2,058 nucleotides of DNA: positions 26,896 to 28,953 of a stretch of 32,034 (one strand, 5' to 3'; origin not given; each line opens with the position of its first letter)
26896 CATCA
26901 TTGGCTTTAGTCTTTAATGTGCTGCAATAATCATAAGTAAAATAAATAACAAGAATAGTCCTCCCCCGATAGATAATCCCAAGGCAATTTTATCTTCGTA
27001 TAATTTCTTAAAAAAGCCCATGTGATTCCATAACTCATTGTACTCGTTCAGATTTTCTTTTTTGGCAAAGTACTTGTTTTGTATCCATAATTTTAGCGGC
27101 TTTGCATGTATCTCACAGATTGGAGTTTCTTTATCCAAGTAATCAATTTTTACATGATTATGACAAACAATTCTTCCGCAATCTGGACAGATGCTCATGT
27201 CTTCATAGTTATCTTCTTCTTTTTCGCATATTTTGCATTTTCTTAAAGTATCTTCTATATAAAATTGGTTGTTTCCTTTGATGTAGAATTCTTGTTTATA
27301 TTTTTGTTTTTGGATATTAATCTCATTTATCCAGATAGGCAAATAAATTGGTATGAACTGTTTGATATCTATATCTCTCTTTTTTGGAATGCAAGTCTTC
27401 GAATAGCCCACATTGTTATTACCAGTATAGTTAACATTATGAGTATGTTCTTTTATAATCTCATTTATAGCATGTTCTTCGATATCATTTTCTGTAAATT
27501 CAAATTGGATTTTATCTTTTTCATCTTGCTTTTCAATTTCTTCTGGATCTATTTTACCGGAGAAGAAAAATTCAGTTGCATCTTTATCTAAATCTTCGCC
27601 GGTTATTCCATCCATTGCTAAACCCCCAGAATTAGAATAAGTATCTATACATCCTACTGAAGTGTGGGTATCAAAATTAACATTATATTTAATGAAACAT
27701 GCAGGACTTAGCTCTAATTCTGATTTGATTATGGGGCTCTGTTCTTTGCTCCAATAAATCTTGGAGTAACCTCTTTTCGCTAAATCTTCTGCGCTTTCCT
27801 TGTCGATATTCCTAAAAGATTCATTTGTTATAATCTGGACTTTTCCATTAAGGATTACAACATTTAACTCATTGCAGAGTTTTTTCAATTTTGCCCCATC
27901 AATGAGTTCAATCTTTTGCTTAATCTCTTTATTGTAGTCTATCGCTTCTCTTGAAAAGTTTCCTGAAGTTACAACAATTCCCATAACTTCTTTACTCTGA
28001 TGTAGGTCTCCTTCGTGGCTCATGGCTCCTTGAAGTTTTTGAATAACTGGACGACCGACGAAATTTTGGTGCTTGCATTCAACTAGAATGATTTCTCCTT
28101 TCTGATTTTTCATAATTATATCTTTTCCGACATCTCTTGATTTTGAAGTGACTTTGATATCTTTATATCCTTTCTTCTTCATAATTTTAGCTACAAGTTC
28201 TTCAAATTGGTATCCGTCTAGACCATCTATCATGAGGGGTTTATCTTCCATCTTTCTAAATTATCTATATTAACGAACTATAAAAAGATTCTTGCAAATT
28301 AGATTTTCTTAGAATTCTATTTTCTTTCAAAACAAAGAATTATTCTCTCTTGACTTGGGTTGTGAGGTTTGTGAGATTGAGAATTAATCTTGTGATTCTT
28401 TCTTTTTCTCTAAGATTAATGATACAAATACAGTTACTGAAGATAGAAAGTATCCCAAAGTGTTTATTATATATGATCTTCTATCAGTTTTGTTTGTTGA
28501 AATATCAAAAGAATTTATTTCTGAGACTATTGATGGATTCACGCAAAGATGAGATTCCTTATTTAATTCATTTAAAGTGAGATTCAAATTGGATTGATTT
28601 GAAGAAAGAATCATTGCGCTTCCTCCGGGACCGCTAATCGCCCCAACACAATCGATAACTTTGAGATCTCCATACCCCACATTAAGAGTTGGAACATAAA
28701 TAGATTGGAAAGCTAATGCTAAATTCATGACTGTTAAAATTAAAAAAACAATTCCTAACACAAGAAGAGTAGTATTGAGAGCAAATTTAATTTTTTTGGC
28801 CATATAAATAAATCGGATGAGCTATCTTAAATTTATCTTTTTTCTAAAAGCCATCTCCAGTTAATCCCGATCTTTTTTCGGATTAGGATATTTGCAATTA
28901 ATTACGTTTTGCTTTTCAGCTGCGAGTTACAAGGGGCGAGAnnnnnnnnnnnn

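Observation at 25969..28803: Strongly AT-rich block with an Mrr-nuclease/Zn-ribbon/TM fusion facing a Zn-ribbon + 3-TM gene pair: candidate uncharacterised defence module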

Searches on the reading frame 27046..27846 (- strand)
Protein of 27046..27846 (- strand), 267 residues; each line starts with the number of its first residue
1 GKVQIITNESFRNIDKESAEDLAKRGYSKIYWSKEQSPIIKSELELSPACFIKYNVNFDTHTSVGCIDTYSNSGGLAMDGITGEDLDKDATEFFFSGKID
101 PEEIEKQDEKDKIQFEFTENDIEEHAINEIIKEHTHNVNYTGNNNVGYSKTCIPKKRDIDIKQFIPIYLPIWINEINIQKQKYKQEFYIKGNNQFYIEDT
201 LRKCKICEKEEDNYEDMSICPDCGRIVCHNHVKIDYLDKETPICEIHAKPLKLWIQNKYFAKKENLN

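Call 54: predict_structure(alignment_id=A2)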
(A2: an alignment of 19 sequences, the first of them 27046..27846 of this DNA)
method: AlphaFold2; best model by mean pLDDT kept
length: 267 residues; sequences in the alignment: 19
mean_pLDDT: 90.9   pTM: 0.78
mean pLDDT of the five models: 90.9, 90.8, 90.8, 90.7, 86.6
residues with pLDDT >= 90: 199; 70-90: 57; 50-70: 11; < 50: 0
segments of 3 or more residues with pLDDT < 50: none
pLDDT, mean of each block of 10 residues (from residue 1): 79 94 96 93 96 95 92 93 90 90 92 89 90 94 91 94 94 96 96 94 96 95 94 89 88 69 71
secondary structure, 60 per line:
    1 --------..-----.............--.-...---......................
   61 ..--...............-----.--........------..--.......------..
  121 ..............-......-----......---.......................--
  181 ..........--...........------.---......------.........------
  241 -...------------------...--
elements in order: H16-28 E39-62 E65-79 H88-95 H106-111 H119-134 E136-141 E147-152 E159-178 E181-190 E193-199 E217-219 E226-228 E232-234 E242-244

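Call 56: fold_search(model_id=the predicted structure, library=pdb)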
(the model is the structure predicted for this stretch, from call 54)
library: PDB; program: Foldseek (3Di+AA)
matches with E <= 10: 285; with E <= 0.001: 0
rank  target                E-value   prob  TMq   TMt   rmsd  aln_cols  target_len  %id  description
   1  4pn1_C                1.5e-01  0.08  0.11  0.11  21.1       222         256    6  Structure of S. pombe Pct1 RNA triphosphatase in complex with the Spt5 CTD (released 2014-11-12)
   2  3vu1_B                2.1e-01  0.20  0.19  0.12  17.3       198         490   10  Crystal structure of the C-terminal globular domain of oligosaccharyltransferase (PhAglB-L, O74088_PYRHO) from Pyrococ (released 2013-01-23)
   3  5i2m_A                2.1e-01  0.03  0.11  0.08  28.2       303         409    6  CRYSTAL STRUCTURE OF VSV-INDIANA (MUDD-SUMMERS STRAIN) GLYCOPROTEIN UNDER ITS ACIDIC CONFORMATION (released 2016-02-24)
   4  3sy3_A                2.6e-01  0.08  0.13  0.14  15.5       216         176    8  GBAA_1210 protein, a putative adenylate cyclase, from Bacillus anthracis (released 2011-07-27)
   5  5i2m_B                2.6e-01  0.03  0.11  0.09  24.8       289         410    7  CRYSTAL STRUCTURE OF VSV-INDIANA (MUDD-SUMMERS STRAIN) GLYCOPROTEIN UNDER ITS ACIDIC CONFORMATION (released 2016-02-24)
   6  5i2m_C                3.2e-01  0.03  0.11  0.09  25.2       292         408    8  CRYSTAL STRUCTURE OF VSV-INDIANA (MUDD-SUMMERS STRAIN) GLYCOPROTEIN UNDER ITS ACIDIC CONFORMATION (released 2016-02-24)
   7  7v24_A                3.6e-01  0.04  0.08  0.09  18.3       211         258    8  Local CryoEM structure of del68-76/del679-688 prefusion-stabilized spike in complex with the Fab of N12-9 (released 2022-08-10)
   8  4d6w_C                4.0e-01  0.02  0.10  0.07  21.1       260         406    9  Crystal Structure of the low pH conformation of Chandipura Virus glycoprotein G ectodomain (released 2015-03-04)
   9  4pkm                  4.0e-01  0.02  0.07  0.06  27.7       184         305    2  Crystal Structure of Bacillus thuringiensis Cry51Aa1 Protoxin at 1.65 Angstroms Resolution (released 2015-06-03)
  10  5i2s_A                5.0e-01  0.03  0.13  0.09  18.1       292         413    5  PREFUSION FORM OF THE VESICULAR STOMATITIS VIRUS GLYCOPROTEIN G ECTODOMAIN (released 2016-03-02)
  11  2zai_C                5.3e-01  0.13  0.17  0.11  15.2       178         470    8  Crystal structure of the soluble domain of STT3 from P. furiosus (released 2007-12-11)
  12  3t7l                  5.6e-01  0.95  0.14  0.47   3.7        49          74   22  Crystal structure of the FYVE domain of endofin (ZFYVE16) at 1.1A resolution (released 2011-08-31)
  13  3udg_C                5.6e-01  0.03  0.10  0.11  19.4       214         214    5  Structure of Deinococcus radiodurans SSB bound to ssDNA (released 2012-05-16)
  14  2yw8                  5.9e-01  0.91  0.15  0.57   4.4        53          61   24  Crystal structure of human RUN and FYVE domain-containing protein (released 2008-04-22)
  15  9jms_A                5.9e-01  0.05  0.15  0.09  19.1       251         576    7  Cryo-EM structure of VZV gB and FAB 16F9 complex (released 2025-09-24)
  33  1y02                  1.1e+00  0.97  0.14  0.39   1.2        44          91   20  Crystal Structure of a FYVE-type domain from caspase regulator CARP2 (released 2004-12-28)
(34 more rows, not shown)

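Call 65: search_protein_representatives(alignment_id=A2)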
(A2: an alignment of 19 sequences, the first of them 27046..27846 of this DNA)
Query: 19 sequences, 267 profile positions. Proteins with E-value up to 0.001 (for the whole library): 345; up to 1e-10: 202; up to 1e-30: 35. The best 150 are listed.
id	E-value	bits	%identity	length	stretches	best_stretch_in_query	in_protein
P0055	1.5e-99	349.1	-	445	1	1-267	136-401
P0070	4.6e-90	318.1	-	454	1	1-267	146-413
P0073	7.5e-88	310.8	-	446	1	2-266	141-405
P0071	1.8e-87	309.5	-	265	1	46-265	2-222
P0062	5.5e-84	298.1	-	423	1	1-265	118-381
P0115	6.6e-69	248.7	-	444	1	1-263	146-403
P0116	5.1e-68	245.8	-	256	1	52-266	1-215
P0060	1.2e-60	221.6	-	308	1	1-171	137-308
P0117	3.8e-60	220.0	-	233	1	97-266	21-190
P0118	1.0e-55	205.4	-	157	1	82-232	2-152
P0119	1.0e-46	175.9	-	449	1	1-266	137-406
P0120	1.1e-45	172.6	-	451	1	3-264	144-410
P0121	4.4e-44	167.3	-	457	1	1-266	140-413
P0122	3.8e-41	157.7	-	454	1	1-266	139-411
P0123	1.1e-39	152.9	-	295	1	34-266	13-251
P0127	1.6e-36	142.6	-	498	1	41-252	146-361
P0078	2.4e-32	128.8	-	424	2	37-227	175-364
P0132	3.7e-32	128.2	-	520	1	40-226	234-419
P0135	7.7e-32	127.2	-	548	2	35-226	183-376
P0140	6.0e-31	124.2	-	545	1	41-261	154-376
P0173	2.9e-26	108.9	-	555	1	41-226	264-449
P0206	3.8e-22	95.4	-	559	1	18-255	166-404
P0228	4.6e-19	85.3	-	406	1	41-232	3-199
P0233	1.0e-18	84.1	-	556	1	44-227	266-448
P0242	7.6e-18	81.3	-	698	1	45-233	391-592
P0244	1.6e-17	80.2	-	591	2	41-228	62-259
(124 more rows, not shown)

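Call 66: search_protein_families(library=pfam, proteins=[P0242, P0244, P0228, P0132, P0173, P0233, P0135, P0140, P0127, P0206], max_evalue=0.001)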
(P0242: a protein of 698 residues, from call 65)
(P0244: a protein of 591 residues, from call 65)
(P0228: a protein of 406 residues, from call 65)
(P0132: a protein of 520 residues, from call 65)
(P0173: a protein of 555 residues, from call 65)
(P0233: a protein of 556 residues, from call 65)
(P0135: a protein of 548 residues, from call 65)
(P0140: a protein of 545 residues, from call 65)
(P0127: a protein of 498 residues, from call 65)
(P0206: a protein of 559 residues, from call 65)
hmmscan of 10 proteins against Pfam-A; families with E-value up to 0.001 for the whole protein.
P0242 (698 aa): 4 families
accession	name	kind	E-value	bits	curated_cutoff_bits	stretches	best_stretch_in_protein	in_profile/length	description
PF00069.31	Pkinase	-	1.2e-31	110.5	31.7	1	54-259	2-199/263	Protein kinase domain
PF07714.23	PK_Tyr_Ser-Thr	-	6.1e-20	72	23.1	1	57-258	5-206/258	Protein tyrosine and serine/threonine kinase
PF01636.29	APH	-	0.00024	21.4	23.2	0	155-209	142-198/239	Phosphotransferase enzyme family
PF24463.1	DUF7577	-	0.00027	20.9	28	1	4-24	4-24/27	Domain of unknown function (DUF7577)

P0244 (591 aa): 2 families
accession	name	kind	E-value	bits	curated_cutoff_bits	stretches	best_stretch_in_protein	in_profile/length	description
PF00929.31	RNase_T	-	1.3e-26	94.6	24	1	402-552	2-161/164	Exonuclease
PF13482.12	RNase_H_2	-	3.1e-06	27.7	22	1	402-536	2-117/165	RNase_H superfamily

P0228 (406 aa): 18 families
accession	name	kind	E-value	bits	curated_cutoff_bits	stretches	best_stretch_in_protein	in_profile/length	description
PF00515.34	TPR_1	-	7.7e-18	63.9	27.8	2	221-251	3-33/34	Tetratricopeptide repeat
PF07719.23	TPR_2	-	1e-17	63.1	27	2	222-250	4-32/34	Tetratricopeptide repeat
PF13432.12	TPR_16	-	2.5e-16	60.2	32.7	2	225-286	3-64/65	Tetratricopeptide repeat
PF14559.12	TPR_19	-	3.1e-13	50.3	25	1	230-289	2-60/68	Tetratricopeptide repeat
PF13181.12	TPR_8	-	3.3e-13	49.1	25.7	0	253-286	1-34/34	Tetratricopeptide repeat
PF13414.12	TPR_11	-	1.7e-12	47.2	26.8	2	226-266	1-41/42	TPR repeat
PF23914.1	TPR_CcmH_CycH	-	3.9e-12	46.7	42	1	238-349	35-149/158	Cytochrome c-type biogenesis protein H TPR domain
PF13431.12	TPR_17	-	4.8e-12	45.6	24.4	1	275-307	1-33/34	Tetratricopeptide repeat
PF13428.12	TPR_14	-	5.6e-11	42.4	23.5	0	289-329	3-43/44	Tetratricopeptide repeat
PF13424.12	TPR_12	-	8.8e-09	35.9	30.1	1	221-282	5-74/77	Tetratricopeptide repeat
PF24575.1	TPR_Slam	-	1.2e-07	32.5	35.2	0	223-276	51-104/104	Surface lipoprotein assembly modifier, N-terminal TPR repeats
PF13174.12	TPR_6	-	1.9e-07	31.7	26.3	0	260-285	7-32/33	Tetratricopeptide repeat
PF04049.19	ANAPC8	-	6e-06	26.4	23.8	0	241-303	147-214/267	Anaphase promoting complex subunit 8 / Cdc23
PF12895.13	ANAPC3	-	3e-05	24.7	27.2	0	226-278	30-81/82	Anaphase-promoting complex, cyclosome, subunit 3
PF25063.1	ARM_TT21_C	-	7.5e-05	23.1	35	0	221-281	97-157/209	Tetratricopeptide repeat protein 21 C-terminal ARM domain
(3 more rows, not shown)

P0132 (520 aa): 2 families
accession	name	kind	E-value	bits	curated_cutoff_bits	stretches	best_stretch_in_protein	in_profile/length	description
PF04471.18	Mrr_cat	-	1e-26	93.7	21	1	67-181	1-115/115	Restriction endonuclease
PF22722.2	NA-iREase1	-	1.2e-09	38.5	27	1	75-175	1-102/106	NACHT-associated inactive Restriction Endonuclease 1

P0173 (555 aa): 4 families
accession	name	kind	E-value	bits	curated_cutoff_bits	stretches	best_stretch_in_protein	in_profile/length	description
PF04471.18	Mrr_cat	-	1.8e-27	96.1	21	1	98-210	1-114/115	Restriction endonuclease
PF22722.2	NA-iREase1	-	7.1e-10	39.3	27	1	106-209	1-106/106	NACHT-associated inactive Restriction Endonuclease 1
PF00515.34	TPR_1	-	9.4e-08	32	27.8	1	6-39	1-34/34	Tetratricopeptide repeat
PF07719.23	TPR_2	-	3e-07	30.5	27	0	6-38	1-33/34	Tetratricopeptide repeat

P0233 (556 aa): 5 families
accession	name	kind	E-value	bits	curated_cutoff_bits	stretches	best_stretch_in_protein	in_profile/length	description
PF04471.18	Mrr_cat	-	2.4e-28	99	21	1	97-209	1-114/115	Restriction endonuclease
PF22722.2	NA-iREase1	-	1.8e-10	41.2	27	1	106-202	2-100/106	NACHT-associated inactive Restriction Endonuclease 1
PF07719.23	TPR_2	-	1.4e-06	28.4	27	0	8-39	3-34/34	Tetratricopeptide repeat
PF00515.34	TPR_1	-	4.8e-05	23.4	27.8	0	9-39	4-34/34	Tetratricopeptide repeat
PF13431.12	TPR_17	-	0.00027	21.4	24.4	1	28-60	1-33/34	Tetratricopeptide repeat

P0135 (548 aa): 2 families
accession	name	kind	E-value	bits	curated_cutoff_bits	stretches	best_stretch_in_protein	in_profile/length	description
PF04471.18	Mrr_cat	-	1e-29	103.4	21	1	26-136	1-114/115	Restriction endonuclease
PF22722.2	NA-iREase1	-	8.6e-13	48.7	27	1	34-127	1-98/106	NACHT-associated inactive Restriction Endonuclease 1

P0140 (545 aa): 2 families
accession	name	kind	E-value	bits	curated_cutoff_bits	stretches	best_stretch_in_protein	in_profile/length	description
PF04471.18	Mrr_cat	-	1e-21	77.6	21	1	2-100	17-115/115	Restriction endonuclease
PF22722.2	NA-iREase1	-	3.2e-09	37.2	27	1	2-96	9-104/106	NACHT-associated inactive Restriction Endonuclease 1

P0127 (498 aa): 1 family
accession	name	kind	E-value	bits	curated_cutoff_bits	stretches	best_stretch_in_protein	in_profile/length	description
PF00226.36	DnaJ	-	2.5e-16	60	27.8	1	2-63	1-63/63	DnaJ domain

P0206 (559 aa): 3 families
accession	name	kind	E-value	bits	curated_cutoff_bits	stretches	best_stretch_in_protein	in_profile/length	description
PF04471.18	Mrr_cat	-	2.8e-27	95.5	21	1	30-139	5-112/115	Restriction endonuclease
PF22722.2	NA-iREase1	-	1.2e-07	32.2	27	1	42-129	9-92/106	NACHT-associated inactive Restriction Endonuclease 1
PF05458.17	Siva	-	0.00034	20.8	26.2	1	346-414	103-168/173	Cd27 binding protein (Siva)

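Call 67: list_cluster_members(proteins=[P0242, P0244, P0228, P0127, P0132, P0173, P0078, P0135, P0206, P0119])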
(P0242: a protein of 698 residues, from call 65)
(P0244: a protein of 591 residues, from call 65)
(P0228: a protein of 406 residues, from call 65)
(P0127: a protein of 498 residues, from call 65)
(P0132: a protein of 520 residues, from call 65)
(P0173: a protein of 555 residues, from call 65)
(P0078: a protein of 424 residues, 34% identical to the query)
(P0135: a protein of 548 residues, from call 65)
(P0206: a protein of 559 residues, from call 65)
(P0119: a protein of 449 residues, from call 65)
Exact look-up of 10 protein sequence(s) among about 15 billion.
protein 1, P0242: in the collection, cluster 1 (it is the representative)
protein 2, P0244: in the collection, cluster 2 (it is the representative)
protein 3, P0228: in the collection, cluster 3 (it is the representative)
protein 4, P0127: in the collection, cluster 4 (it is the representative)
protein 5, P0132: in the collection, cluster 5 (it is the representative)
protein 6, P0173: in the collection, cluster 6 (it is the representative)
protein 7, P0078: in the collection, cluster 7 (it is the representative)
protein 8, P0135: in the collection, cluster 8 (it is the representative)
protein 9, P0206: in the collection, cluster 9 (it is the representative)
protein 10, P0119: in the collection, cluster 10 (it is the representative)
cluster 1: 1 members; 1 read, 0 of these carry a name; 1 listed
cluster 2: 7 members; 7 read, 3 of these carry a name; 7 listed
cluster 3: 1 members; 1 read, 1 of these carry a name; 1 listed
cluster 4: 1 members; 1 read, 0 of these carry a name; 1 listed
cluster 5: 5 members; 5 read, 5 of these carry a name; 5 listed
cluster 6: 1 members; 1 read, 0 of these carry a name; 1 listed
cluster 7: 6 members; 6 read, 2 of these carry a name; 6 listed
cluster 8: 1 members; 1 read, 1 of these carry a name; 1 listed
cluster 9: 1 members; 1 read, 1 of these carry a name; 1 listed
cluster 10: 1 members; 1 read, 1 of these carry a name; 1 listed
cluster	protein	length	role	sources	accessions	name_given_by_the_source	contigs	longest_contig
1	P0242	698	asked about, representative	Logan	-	-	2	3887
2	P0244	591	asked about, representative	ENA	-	-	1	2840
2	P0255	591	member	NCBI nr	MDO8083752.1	3'-5' exonuclease [Candidatus Sigynarchaeum springense]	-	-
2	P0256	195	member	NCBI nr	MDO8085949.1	hypothetical protein [Candidatus Sigynarchaeum springense]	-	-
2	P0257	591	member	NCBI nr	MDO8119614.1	3'-5' exonuclease [Candidatus Sigynarchaeota archaeon]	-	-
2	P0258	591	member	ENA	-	-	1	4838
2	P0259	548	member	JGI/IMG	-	-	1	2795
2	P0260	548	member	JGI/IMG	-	-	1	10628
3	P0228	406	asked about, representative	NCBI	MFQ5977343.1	MAG: tetratricopeptide repeat protein [Candidatus Heimdallarchaeota archaeon]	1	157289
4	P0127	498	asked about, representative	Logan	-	-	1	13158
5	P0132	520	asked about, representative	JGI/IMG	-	restriction system protein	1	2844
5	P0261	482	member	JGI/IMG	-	restriction system protein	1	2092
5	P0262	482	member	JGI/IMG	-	restriction endonuclease Mrr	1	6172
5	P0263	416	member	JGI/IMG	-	restriction system protein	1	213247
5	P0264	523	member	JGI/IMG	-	restriction endonuclease Mrr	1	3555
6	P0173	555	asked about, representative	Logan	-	-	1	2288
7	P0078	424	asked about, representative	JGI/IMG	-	-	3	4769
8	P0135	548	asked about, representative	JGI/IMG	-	restriction system protein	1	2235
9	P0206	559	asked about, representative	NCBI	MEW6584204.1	MAG: restriction endonuclease [Nitrospirota bacterium]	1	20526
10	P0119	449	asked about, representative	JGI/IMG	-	restriction system protein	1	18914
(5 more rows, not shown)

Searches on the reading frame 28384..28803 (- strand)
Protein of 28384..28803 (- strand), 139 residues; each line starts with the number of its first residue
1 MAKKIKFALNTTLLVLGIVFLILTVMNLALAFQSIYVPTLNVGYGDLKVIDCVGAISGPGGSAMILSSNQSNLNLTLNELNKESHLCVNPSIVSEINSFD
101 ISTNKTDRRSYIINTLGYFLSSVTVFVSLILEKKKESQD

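Call 4: search_protein_families(library=pfam, proteins=[window:28384-28803:-], max_evalue=0.1)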
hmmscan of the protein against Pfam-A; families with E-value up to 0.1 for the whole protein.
window:28384-28803:- (139 aa): 1 family
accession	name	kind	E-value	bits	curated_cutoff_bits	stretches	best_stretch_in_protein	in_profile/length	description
PF15471.11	TMEM171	-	0.064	12.7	27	1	12-83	23-92/320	Transmembrane protein family 171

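Call 5: search_protein_families(library=padloc, proteins=[window:28384-28803:-], max_evalue=0.1)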
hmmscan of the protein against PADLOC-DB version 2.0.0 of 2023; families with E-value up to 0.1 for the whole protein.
window:28384-28803:- (139 aa): 0 families

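Call 6: search_protein_families(library=ncbifam, proteins=[window:28384-28803:-], max_evalue=0.1)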
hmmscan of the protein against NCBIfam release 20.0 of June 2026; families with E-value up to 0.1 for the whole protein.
window:28384-28803:- (139 aa): 0 families

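Call 84: search_protein_families(library=phrogs, proteins=[window:28384-28803:-], max_evalue=0.01)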
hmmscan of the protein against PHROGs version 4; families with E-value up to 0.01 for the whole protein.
window:28384-28803:- (139 aa): 0 families

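Call 85: find_homologous_proteins(query=window:28384-28803:-, max_evalue=0.01)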
Query window:28384-28803:- (139 aa): 1 proteins with E <= 0.01 among 30 candidates.
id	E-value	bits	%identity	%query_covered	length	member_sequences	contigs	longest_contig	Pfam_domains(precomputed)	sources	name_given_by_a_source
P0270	2.5e-80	284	100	100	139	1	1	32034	-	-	-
